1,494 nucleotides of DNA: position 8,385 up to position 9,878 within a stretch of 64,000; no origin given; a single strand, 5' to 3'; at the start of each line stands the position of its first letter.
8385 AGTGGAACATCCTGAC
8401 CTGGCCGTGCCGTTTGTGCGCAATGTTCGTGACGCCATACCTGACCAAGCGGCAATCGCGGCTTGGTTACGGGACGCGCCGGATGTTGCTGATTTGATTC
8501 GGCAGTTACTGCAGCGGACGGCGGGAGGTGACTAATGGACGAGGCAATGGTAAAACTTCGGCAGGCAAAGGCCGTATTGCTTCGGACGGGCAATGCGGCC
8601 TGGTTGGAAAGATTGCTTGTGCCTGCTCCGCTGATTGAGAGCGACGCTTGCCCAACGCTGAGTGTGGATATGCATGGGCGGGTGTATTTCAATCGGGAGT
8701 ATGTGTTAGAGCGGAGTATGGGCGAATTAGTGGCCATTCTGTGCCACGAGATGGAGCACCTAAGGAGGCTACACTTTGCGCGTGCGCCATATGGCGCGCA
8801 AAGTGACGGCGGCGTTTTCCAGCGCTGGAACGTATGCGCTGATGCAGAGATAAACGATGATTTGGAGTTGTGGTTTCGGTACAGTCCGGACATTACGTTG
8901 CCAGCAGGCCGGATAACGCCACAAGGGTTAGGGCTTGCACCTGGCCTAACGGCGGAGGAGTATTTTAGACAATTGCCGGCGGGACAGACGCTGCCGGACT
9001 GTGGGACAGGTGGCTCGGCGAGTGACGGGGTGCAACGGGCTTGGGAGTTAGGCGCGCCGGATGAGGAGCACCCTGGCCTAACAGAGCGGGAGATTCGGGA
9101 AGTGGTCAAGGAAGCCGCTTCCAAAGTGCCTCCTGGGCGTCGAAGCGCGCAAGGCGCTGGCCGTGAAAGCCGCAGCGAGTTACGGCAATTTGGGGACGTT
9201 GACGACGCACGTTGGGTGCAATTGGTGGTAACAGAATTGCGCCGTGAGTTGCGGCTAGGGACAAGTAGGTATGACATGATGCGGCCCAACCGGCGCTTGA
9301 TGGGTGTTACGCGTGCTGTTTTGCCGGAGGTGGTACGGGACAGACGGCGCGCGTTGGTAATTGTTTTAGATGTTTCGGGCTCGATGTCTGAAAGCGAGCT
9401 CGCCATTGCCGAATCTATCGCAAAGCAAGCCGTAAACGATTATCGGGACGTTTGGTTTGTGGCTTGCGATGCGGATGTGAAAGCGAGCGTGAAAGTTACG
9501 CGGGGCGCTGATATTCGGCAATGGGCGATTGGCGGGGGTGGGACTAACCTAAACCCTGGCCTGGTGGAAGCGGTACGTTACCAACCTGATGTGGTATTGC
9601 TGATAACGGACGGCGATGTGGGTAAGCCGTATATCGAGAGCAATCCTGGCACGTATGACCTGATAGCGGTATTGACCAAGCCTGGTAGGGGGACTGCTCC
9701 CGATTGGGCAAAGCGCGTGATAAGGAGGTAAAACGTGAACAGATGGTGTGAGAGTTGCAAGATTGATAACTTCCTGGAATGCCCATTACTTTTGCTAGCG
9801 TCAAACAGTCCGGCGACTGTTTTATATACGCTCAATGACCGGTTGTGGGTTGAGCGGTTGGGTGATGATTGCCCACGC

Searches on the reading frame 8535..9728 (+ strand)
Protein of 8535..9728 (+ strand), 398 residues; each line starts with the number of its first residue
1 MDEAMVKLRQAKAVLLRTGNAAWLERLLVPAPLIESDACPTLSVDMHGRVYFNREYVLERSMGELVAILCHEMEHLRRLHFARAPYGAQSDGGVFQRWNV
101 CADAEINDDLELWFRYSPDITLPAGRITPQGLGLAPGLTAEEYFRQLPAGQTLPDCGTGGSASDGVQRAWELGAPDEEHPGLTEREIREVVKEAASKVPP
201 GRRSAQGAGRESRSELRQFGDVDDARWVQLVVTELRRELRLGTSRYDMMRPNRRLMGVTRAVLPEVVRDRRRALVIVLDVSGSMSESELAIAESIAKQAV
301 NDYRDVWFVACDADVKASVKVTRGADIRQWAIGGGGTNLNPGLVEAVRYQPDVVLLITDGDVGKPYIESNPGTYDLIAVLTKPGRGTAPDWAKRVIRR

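Call 5: search_protein_families(library=pfam, proteins=[window:8535-9728:+], max_evalue=1)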
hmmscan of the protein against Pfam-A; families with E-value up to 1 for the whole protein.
window:8535-9728:+ (398 aa): 7 families
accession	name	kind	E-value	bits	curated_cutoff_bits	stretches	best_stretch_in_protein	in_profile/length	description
PF09967.15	DUF2201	-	7.9e-14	52.3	26.4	1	274-395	1-120/123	VWA-like domain (DUF2201)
PF13203.12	DUF2201_N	-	8e-13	49.1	23.2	1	8-164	6-150/271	Putative metallopeptidase domain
PF05762.20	VWA_CoxE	-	8.2e-05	22.6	26.4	1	248-361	29-160/222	VWA domain containing CoxE-like protein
PF13519.12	VWA_2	-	0.00034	21.6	27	1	274-360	1-106/107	von Willebrand factor type A domain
PF10263.15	SprT-like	-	0.029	14.6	25.6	1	25-81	40-77/108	SprT-like family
PF24420.1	DUF7551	-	0.23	11.9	52.6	1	182-281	61-160/187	Domain of unknown function (DUF7551)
PF06289.16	FlbD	-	0.25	11.4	24.7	1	338-361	13-36/59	Flagellar and Swarming motility proteins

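Call 6: search_protein_families(library=phrogs, proteins=[window:8535-9728:+], max_evalue=1)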
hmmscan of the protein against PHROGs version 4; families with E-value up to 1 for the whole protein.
window:8535-9728:+ (398 aa): 4 families
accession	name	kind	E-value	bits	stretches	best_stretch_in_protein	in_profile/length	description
phrog_1314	-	DNA, RNA and nucleotide metabolism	8.1e-37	128.2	1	2-389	9-382/394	HNH endonuclease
phrog_30358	-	unknown function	0.011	16.6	1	241-361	44-166/204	-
phrog_850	-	DNA, RNA and nucleotide metabolism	0.1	12.4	1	260-287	271-297/476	RNA-binding protein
phrog_12856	-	unknown function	0.15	13.3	0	283-313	63-93/93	-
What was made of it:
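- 8535..9731 (+): Zincin-like metallopeptidase (HEMEH) fused to a VWA domain with an intact MIDAS motif (DVSGS). This is a DUF2201_N + DUF2201 protein. Pfam PF13203 at E 8e-13 and PF09967 at E 7.9e-14 (call 5). phrog_1314 at E 8e-37 (call 6).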

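Call 11: find_related_loci(query=window:8535-9728:+, collection=viral_contigs, flank=8000)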
Query window:8535-9728:+ (398 aa) in viral_contigs; peptide patterns used: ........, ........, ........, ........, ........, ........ (x = any residue, [..] = any of these).
35 stretches matched a pattern, but none encodes a relative of the query by tblastn (E <= 1e-3).

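Call 18: search_protein_families(library=ncbifam, proteins=[window:8535-9728:+], max_evalue=1)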
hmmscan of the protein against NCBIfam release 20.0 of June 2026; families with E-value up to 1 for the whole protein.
window:8535-9728:+ (398 aa): 0 families

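Call 25: find_homologous_proteins(query=window:8535-9728:+, max_evalue=1e-10)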
Query window:8535-9728:+ (398 aa): 130 proteins with E <= 1e-10 among 8000 candidates; the best 120 are listed.
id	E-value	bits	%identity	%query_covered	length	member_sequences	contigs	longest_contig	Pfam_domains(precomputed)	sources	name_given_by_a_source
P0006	1.3e-265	898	100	100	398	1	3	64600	PF13203.13,PF09967.16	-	-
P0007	1.0e-32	132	31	94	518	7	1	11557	PF13519.13,PF13203.13,PF09967.16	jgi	-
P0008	1.8e-32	131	32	91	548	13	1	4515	PF13519.13,PF13203.13,PF09967.16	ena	-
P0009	2.9e-32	130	30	95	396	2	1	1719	PF13519.13,PF13203.13,PF09967.16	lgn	-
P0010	2.9e-32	130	32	94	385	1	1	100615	PF13519.13,PF13203.13,PF09967.16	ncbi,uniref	ncbi:VWA-like domain-containing protein [Streptomyces sp. NPDC047985]|uniref:vWA domain-containing p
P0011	3.8e-32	130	33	94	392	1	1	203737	PF13519.13,PF13203.13,PF09967.16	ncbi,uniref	ncbi:VWA-like domain-containing protein [Actinomadura vinacea]|uniref:VWA-like domain-containing pro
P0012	3.8e-32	130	32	94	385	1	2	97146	PF13519.13,PF13203.13,PF09967.16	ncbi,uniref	ncbi:VWA-like domain-containing protein [Streptomyces sp. NPDC047987]|uniref:vWA domain-containing p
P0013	6.0e-32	129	32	94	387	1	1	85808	PF13519.13,PF13203.13,PF09967.16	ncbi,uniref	ncbi:VWA-like domain-containing protein [Streptomyces sp. NPDC047515]|uniref:vWA domain-containing p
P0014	1.5e-31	128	32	99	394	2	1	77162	PF13519.13,PF13203.13,PF09967.16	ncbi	ncbi:vWA domain-containing protein [Streptomyces sp. NPDC004227]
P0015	2.2e-31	127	32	94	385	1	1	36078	PF13519.13,PF13203.13,PF09967.16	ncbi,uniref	ncbi:VWA-like domain-containing protein [Streptomyces sp. NPDC052042]|uniref:vWA domain-containing p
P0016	4.2e-31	126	32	94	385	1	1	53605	PF13519.13,PF13203.13,PF09967.16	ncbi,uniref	ncbi:VWA-like domain-containing protein [Streptomyces sp. NPDC056304]|uniref:vWA domain-containing p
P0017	4.3e-31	126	30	94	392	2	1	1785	PF13519.13,PF13203.13,PF09967.16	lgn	-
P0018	4.6e-31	126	33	94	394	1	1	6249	PF13519.13,PF13203.13,PF09967.16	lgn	-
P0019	6.2e-31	126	33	98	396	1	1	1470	PF05762.21,PF13203.13,PF09967.16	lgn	-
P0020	1.4e-30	125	34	89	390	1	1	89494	PF13519.13,PF13203.13,PF09967.16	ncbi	ncbi:vWA domain-containing protein [Streptomyces chattanoogensis]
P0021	2.2e-30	124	33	99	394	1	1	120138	PF13519.13,PF13203.13,PF09967.16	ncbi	ncbi:vWA domain-containing protein [Streptomyces sp. NPDC002004]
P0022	2.2e-30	124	33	94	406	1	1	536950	PF13519.13,PF13203.13,PF09967.16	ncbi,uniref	ncbi:VWA-like domain-containing protein [Streptomyces sp. NPDC007264]|uniref:vWA domain-containing p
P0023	2.9e-30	124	30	98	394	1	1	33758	PF13519.13,PF13203.13,PF09967.16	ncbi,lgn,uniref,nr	ncbi:VWA domain-containing protein [Nonomuraea sp. MG754425]|uniref:vWA domain-containing protein n=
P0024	3.2e-30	123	31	94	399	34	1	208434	PF13519.13,PF13203.13,PF09967.16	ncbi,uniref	ncbi:VWA-like domain-containing protein [Streptomyces sp. NPDC056010]|uniref:vWA domain-containing p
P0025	7.0e-30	122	33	94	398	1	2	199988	PF13519.13,PF13203.13,PF09967.16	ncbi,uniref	ncbi:VWA-like domain-containing protein [Streptomyces sp. NPDC059894]|uniref:vWA domain-containing p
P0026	8.1e-30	122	32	94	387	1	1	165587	PF13519.13,PF13203.13,PF09967.16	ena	-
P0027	1.1e-29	122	30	89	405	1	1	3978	PF13203.13,PF09967.16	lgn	-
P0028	1.3e-29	121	31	94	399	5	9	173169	PF13203.13,PF09967.16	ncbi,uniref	ncbi:VWA-like domain-containing protein [Streptomyces sp. NPDC049887]|uniref:vWA domain-containing p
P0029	1.3e-29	121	31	91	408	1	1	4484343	PF13203.13,PF09967.16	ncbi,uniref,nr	ncbi:hypothetical protein Cs7R123_60890 [Catellatospora sp. TT07R-123]|uniref:vWA domain-containing 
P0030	1.5e-28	118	30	91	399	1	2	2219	PF13203.13,PF09967.16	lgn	-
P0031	2.9e-28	117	32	94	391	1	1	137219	PF13519.13,PF13203.13,PF09967.16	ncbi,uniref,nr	ncbi:DUF2201 family putative metallopeptidase [Streptomyces sp. NRRL WC-3626]|uniref:vWA domain-cont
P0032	3.3e-28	117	33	91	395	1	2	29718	PF13519.13,PF13203.13,PF09967.16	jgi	jgi:predicted metal-dependent peptidase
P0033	8.1e-28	116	31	94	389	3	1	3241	PF13519.13,PF13203.13,PF09967.16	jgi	jgi:predicted metal-dependent peptidase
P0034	9.2e-28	115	32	94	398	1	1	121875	PF13519.13,PF13203.13,PF09967.16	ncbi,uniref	ncbi:VWA-like domain-containing protein [Streptomyces sp. NPDC059851]|uniref:vWA domain-containing p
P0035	1.4e-27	115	32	99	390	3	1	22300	PF13519.13,PF13203.13,PF09967.16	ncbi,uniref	ncbi:VWA-like domain-containing protein [Streptomyces sp. NPDC032472]|uniref:vWA domain-containing p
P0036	2.5e-27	114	32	94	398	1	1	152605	PF13203.13,PF09967.16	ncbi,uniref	ncbi:VWA-like domain-containing protein [Streptomyces sp. NPDC093586]|uniref:vWA domain-containing p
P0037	3.4e-27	113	33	91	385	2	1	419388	PF13519.13,PF13203.13,PF09967.16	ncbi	ncbi:vWA domain-containing protein [Streptomyces sp. NPDC001606]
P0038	4.6e-27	113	32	89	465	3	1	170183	PF13519.13,PF13203.13,PF09967.16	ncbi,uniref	ncbi:VWA-like domain-containing protein [Dactylosporangium sp. NPDC048998]|uniref:vWA domain-contain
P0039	6.1e-27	113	29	98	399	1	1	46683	PF00092.35,PF13519.13,PF05762.21,PF13203.13,PF09967.16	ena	-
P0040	3.1e-26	110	29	98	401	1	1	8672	PF13519.13,PF05762.21,PF13203.13,PF09967.16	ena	-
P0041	3.4e-26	110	32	94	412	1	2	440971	PF13519.13,PF13203.13,PF09967.16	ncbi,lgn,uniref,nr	ncbi:vWA domain-containing protein [Actinomadura alba]|uniref:VWA domain-containing protein n=1 Tax=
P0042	4.0e-26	110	32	89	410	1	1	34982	PF13519.13,PF05762.21,PF13203.13,PF09967.16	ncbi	ncbi:MAG: vWA domain-containing protein [Acidimicrobiales bacterium]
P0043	7.4e-26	109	32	99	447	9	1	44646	PF13519.13,PF13203.13,PF09967.16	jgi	jgi:predicted metal-dependent peptidase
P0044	1.5e-25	108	29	89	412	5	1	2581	PF13203.13,PF09967.16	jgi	jgi:predicted metal-dependent peptidase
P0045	1.6e-25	108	29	89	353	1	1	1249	PF00092.35,PF13519.13,PF05762.21,PF13203.13,PF09967.16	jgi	jgi:predicted metal-dependent peptidase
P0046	1.9e-25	108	31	94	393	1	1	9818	PF13519.13,PF05762.21,PF13203.13,PF09967.16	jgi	jgi:predicted metal-dependent peptidase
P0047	5.9e-25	106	34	43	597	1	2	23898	PF13519.13,PF13203.13,PF09967.16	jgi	jgi:predicted metal-dependent peptidase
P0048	7.0e-25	106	30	94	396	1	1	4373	PF05762.21,PF13203.13,PF09967.16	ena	-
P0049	7.3e-25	106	30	97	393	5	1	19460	PF05762.21,PF13203.13,PF09967.16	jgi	-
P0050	9.0e-25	105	31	89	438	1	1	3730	PF13203.13,PF09967.16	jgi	jgi:predicted metal-dependent peptidase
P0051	1.1e-24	105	30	95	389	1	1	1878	PF13203.13,PF09967.16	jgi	jgi:predicted metal-dependent peptidase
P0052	1.5e-24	105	28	89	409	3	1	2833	PF13203.13,PF09967.16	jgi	jgi:predicted metal-dependent peptidase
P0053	1.6e-24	105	31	94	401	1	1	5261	PF05762.21,PF13203.13,PF09967.16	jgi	jgi:predicted metal-dependent peptidase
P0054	3.3e-24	104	30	92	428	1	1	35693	PF13203.13,PF09967.16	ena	-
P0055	4.6e-24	103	30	99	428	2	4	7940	PF13519.13,PF13203.13,PF09967.16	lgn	-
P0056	8.0e-24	102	31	94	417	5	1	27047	PF13519.13,PF05762.21,PF13203.13,PF09967.16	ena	-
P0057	9.0e-24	102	33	80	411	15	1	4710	PF05762.21,PF13203.13,PF09967.16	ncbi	-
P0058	9.9e-24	102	31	91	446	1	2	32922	PF05762.21,PF13203.13,PF09967.16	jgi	jgi:predicted metal-dependent peptidase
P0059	1.6e-23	101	30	89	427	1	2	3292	PF13203.13,PF09967.16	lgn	-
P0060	1.6e-23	101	27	96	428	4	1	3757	PF13203.13,PF09967.16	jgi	jgi:predicted metal-dependent peptidase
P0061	1.6e-23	101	30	97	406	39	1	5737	PF13203.13,PF09967.16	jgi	jgi:predicted metal-dependent peptidase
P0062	2.1e-23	101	30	97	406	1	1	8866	PF13203.13,PF09967.16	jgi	jgi:predicted metal-dependent peptidase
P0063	3.5e-23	100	33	66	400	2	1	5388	PF13203.13,PF09967.16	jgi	jgi:predicted metal-dependent peptidase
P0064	4.5e-23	100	29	90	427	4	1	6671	PF13203.13,PF09967.16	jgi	jgi:hypothetical protein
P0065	7.1e-23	99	29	91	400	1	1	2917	PF05762.21,PF13203.13,PF09967.16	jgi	jgi:predicted metal-dependent peptidase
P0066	8.3e-23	99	30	89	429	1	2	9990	PF13203.13,PF09967.16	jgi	jgi:predicted metal-dependent peptidase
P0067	1.2e-22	98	31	89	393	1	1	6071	PF05762.21,PF13203.13,PF09967.16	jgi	jgi:predicted metal-dependent peptidase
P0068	1.3e-22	98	30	89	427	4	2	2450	PF05762.21,PF13203.13,PF09967.16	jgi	-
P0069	1.7e-22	98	29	94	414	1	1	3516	PF13203.13,PF09967.16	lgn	-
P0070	1.8e-22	98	31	94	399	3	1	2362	PF05762.21,PF13203.13,PF09967.16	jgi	jgi:predicted metal-dependent peptidase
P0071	2.1e-22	98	29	91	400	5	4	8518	PF05762.21,PF13203.13,PF09967.16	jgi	jgi:predicted metal-dependent peptidase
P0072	2.4e-22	98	37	35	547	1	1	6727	PF13203.13,PF09967.16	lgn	-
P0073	2.4e-22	98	31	89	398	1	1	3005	PF13203.13,PF09967.16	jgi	jgi:predicted metal-dependent peptidase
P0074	2.6e-22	97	30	97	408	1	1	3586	PF05762.21,PF13203.13,PF09967.16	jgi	jgi:predicted metal-dependent peptidase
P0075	2.9e-22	97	31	94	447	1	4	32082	PF13203.13,PF09967.16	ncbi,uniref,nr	ncbi:hypothetical protein I6A84_26195 [Frankia sp. CNm7]|uniref:Metal-dependent peptidase n=1 Tax=Fr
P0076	3.7e-22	97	29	89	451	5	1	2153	PF13203.13,PF09967.16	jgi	jgi:hypothetical protein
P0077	5.0e-22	96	30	89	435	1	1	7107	PF13519.13,PF13203.13,PF09967.16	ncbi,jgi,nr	ncbi:MAG TPA: VWA-like domain-containing protein [Solirubrobacteraceae bacterium]|jgi:predicted meta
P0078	7.5e-22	96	29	91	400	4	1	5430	PF05762.21,PF13203.13,PF09967.16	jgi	jgi:predicted metal-dependent peptidase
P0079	9.1e-22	96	31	89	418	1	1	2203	PF13203.13,PF09967.16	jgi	jgi:predicted metal-dependent peptidase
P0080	9.4e-22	96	29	89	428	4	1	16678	PF13203.13,PF09967.16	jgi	jgi:predicted metal-dependent peptidase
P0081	1.0e-21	95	30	99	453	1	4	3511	PF13519.13,PF13203.13,PF09967.16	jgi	jgi:predicted metal-dependent peptidase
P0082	1.4e-21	95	31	89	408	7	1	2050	PF05762.21,PF13203.13,PF09967.16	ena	-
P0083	1.8e-21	95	29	89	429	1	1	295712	PF13203.13,PF09967.16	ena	-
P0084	1.9e-21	95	29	92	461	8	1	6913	PF13203.13,PF09967.16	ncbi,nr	ncbi:MAG: hypothetical protein JOZ98_18370 [Solirubrobacterales bacterium]|nr:hypothetical protein [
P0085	2.6e-21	94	32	89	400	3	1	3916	PF13203.13,PF09967.16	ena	-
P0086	3.7e-21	94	29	89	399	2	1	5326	PF05762.21,PF13203.13,PF09967.16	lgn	-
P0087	6.8e-21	93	29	91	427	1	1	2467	PF13203.13,PF09967.16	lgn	-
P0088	1.1e-20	92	29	88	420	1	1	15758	PF13203.13,PF09967.16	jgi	jgi:predicted metal-dependent peptidase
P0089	1.1e-20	92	31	89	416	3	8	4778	PF13203.13,PF09967.16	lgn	-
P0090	1.3e-20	92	28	61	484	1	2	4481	PF13203.13,PF09967.16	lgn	-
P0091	1.3e-20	92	29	91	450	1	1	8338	PF13203.13,PF09967.16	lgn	-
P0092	1.4e-20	92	27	92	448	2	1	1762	PF13203.13,PF09967.16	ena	-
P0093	1.5e-20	92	28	89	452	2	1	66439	PF13203.13,PF09967.16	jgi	jgi:predicted metal-dependent peptidase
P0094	1.5e-20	92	30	91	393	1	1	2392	PF13203.13,PF09967.16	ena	-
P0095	1.7e-20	91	29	91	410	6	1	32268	PF05762.21,PF13203.13,PF09967.16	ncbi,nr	ncbi:MAG TPA: VWA-like domain-containing protein [Streptosporangiaceae bacterium]|nr:VWA-like domain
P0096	2.3e-20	91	30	97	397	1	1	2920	PF05762.21,PF13203.13,PF09967.16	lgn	-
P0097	2.5e-20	91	30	89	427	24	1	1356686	PF13519.13,PF13203.13,PF09967.16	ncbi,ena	-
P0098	3.4e-20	90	29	91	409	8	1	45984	PF05762.21,PF13203.13,PF09967.16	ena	-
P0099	3.5e-20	90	29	91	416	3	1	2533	PF05762.21,PF13203.13,PF09967.16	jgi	jgi:predicted metal-dependent peptidase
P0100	4.0e-20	90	29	89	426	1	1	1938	PF13203.13,PF09967.16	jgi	jgi:predicted metal-dependent peptidase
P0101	4.7e-20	90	30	89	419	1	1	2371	PF13203.13,PF09967.16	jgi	jgi:predicted metal-dependent peptidase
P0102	4.9e-20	90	30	89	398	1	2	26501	PF05762.21,PF13203.13,PF09967.16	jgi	jgi:predicted metal-dependent peptidase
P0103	6.0e-20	90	28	89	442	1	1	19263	PF13203.13,PF09967.16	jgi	jgi:predicted metal-dependent peptidase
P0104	7.2e-20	89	28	87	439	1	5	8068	PF13203.13,PF09967.16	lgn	-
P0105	9.4e-20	89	29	97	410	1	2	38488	PF13519.13,PF05762.21,PF13203.13,PF09967.16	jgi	jgi:predicted metal-dependent peptidase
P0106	1.1e-19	89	30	89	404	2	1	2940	PF05762.21,PF13203.13,PF09967.16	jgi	jgi:predicted metal-dependent peptidase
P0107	1.5e-19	88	29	94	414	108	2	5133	PF05762.21,PF13203.13,PF09967.16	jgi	jgi:predicted metal-dependent peptidase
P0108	1.6e-19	88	30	90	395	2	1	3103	PF13519.13,PF13203.13,PF09967.16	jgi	jgi:VWA-like domain (DUF2201)/Putative metallopeptidase domain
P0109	2.7e-19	87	28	92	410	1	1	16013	PF05762.21,PF13203.13,PF09967.16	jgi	jgi:predicted metal-dependent peptidase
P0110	4.5e-19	87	29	93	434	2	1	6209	PF13203.13,PF09967.16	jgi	jgi:predicted metal-dependent peptidase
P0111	7.0e-19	86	30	89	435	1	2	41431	PF13203.13,PF09967.16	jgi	jgi:predicted metal-dependent peptidase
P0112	1.2e-18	85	28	89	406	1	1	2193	PF13203.13,PF09967.16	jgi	jgi:predicted metal-dependent peptidase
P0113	1.2e-18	85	25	89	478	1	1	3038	PF13203.13,PF09967.16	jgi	jgi:predicted metal-dependent peptidase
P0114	1.7e-18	85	31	90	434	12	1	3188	PF13203.13,PF09967.16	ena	-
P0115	3.3e-18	84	30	91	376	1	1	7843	PF13203.13,PF09967.16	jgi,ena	-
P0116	3.3e-18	84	32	76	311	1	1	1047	PF05762.21,PF13203.13,PF09967.16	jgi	jgi:predicted metal-dependent peptidase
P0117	6.6e-18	83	27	89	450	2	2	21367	PF13203.13,PF09967.16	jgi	jgi:predicted metal-dependent peptidase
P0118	7.4e-18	83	29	83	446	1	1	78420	PF13203.13,PF09967.16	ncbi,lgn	-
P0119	8.7e-18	82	30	97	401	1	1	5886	PF13519.13,PF05762.21,PF13203.13,PF09967.16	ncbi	-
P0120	1.2e-17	82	28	89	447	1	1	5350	PF13203.13,PF09967.16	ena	-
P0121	1.8e-17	81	28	89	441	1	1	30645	PF05762.21,PF13203.13,PF09967.16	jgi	jgi:predicted metal-dependent peptidase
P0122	2.8e-17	81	28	88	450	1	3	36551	PF13203.13,PF09967.16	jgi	jgi:predicted metal-dependent peptidase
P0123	2.9e-17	81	30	89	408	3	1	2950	PF13203.13,PF09967.16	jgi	jgi:predicted metal-dependent peptidase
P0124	5.6e-17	80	34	27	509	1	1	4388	PF05762.21,PF13203.13,PF09967.16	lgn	-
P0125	1.5e-16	78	29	98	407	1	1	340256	PF13203.13,PF09967.16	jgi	jgi:predicted metal-dependent peptidase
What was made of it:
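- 8535..9731 (+): Nearest relatives are about 30-33% identical, mostly actinobacterial (call 25).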

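Call 27: find_encoding_contigs(protein=P0039, flank=8000, max_places=2)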
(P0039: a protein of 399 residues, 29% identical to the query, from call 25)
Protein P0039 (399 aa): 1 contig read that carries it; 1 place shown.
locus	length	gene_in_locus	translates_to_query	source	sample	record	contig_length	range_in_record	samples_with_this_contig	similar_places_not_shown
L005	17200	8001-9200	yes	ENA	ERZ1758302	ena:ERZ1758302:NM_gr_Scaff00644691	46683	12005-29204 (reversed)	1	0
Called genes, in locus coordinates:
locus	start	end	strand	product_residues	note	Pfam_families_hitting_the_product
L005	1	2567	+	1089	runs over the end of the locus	PF13191:AAA_16, PF13401:AAA_22 (faint), PF00196:GerE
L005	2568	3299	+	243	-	PF13370:Fer4_13, PF13459:Fer4_15 (weak), PF00211:Guanylate_cyc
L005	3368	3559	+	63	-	-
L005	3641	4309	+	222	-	PF21948:LplA-B_cat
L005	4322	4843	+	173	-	PF13298:LigD_N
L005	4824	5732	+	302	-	PF21686:LigD_Prim-Pol, PF01896:DNA_primase_S (weak)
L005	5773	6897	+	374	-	PF07907:YibE_F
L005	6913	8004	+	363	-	PF00158:Sigma54_activat (weak), PF01078:Mg_chelatase (faint), PF20030:bpMoxR, PF00004:AAA (weak), PF07726:AAA_3, PF07728:AAA_5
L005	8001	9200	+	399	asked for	PF13203:DUF2201_N, PF05762:VWA_CoxE (faint), PF00092:VWA (weak), PF09967:DUF2201, PF13519:VWA_2 (weak)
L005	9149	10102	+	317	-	-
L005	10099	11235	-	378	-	PF02746:MR_MLE_N, PF13378:MR_MLE_C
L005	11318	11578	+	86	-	PF14019:DUF4235 (weak)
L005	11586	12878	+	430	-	PF03447:NAD_binding_3, PF00742:Homoserine_dh, PF01842:ACT, PF22629:ACT_AHAS_ss (weak)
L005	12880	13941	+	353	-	PF00291:PALP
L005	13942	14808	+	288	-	PF00288:GHMP_kinases_N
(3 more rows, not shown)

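Call 28: find_encoding_contigs(protein=P0093, flank=8000, max_places=2)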
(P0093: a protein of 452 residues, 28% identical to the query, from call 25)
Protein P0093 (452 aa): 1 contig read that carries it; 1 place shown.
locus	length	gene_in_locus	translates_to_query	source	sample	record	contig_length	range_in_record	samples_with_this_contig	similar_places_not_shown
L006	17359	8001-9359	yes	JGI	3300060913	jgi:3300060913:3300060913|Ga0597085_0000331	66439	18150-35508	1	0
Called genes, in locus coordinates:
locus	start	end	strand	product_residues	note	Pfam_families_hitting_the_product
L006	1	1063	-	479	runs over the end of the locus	PF00171:Aldedh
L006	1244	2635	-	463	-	PF03486:HI0933_like (faint), PF07992:Pyr_redox_2, PF13450:NAD_binding_8 (faint), PF13738:Pyr_redox_3 (weak), PF00070:Pyr_redox, PF02852:Pyr_redox_dim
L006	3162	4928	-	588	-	PF00072:Response_reg, PF00990:GGDEF, PF00563:EAL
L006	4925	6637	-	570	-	PF00512:HisKA, PF02518:HATPase_c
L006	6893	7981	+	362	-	PF00158:Sigma54_activat (faint), PF01078:Mg_chelatase (faint), PF20030:bpMoxR (weak), PF07728:AAA_5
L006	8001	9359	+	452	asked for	PF13203:DUF2201_N, PF09967:DUF2201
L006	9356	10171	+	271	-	-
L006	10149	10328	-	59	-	-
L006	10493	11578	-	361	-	PF01168:Ala_racemase_N, PF14031:D-ser_dehydrat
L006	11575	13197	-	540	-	PF00296:Bac_luciferase, PF01814:Hemerythrin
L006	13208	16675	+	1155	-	PF04257:RecC_N, PF27451:RecC_4th, PF17946:RecC_C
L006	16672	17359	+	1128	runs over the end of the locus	PF00580:UvrD-helicase, PF13245:AAA_19, PF13604:AAA_30 (faint), PF13361:UvrD_C, PF13538:UvrD_C_2 (faint)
